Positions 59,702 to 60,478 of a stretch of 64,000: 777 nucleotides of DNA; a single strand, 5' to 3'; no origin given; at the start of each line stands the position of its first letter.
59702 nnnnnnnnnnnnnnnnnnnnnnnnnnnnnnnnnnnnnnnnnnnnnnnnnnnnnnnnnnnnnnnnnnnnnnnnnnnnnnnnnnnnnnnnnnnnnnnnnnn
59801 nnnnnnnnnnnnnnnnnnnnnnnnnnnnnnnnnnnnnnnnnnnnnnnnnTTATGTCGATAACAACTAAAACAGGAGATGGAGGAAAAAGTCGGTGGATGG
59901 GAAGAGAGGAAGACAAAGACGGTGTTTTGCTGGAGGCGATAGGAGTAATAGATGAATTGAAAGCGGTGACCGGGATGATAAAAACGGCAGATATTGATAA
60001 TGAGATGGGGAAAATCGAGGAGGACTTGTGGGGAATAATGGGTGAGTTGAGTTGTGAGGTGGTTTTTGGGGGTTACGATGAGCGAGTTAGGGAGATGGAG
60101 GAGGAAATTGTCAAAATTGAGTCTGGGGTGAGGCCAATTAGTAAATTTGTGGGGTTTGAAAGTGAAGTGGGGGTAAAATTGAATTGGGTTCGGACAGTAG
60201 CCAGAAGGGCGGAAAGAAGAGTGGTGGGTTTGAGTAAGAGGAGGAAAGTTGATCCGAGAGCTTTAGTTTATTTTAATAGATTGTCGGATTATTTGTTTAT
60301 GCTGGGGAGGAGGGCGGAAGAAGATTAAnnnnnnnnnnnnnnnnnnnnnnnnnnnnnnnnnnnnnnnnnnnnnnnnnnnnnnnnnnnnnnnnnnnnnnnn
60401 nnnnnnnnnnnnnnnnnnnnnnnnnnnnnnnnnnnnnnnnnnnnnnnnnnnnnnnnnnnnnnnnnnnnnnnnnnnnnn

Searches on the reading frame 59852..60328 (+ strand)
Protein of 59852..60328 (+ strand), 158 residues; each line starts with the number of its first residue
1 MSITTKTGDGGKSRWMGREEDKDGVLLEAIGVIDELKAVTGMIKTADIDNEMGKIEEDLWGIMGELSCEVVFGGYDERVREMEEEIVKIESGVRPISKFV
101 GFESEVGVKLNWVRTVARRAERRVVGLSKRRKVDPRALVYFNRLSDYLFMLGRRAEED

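Call 5: search_protein_families(library=pfam, proteins=[window:59852-60328:+], max_evalue=0.1)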
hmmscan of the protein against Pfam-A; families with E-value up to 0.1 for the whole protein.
window:59852-60328:+ (158 aa): 1 family
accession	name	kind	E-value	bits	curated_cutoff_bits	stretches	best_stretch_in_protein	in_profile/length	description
PF01923.23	Cob_adeno_trans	-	7.3e-33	114.5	24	1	3-154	1-170/171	Cobalamin adenosyltransferase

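Call 6: search_protein_families(library=ncbifam, proteins=[window:59852-60328:+], max_evalue=0.1)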
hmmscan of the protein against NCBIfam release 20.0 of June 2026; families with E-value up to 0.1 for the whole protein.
window:59852-60328:+ (158 aa): 1 family
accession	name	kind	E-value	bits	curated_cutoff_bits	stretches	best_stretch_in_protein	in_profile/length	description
TIGR00636.1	PduO_Nterm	equivalog_domain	3.6e-30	104.9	108.45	1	4-156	1-160/171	cob(I)yrinic acid a,c-diamide adenosyltransferase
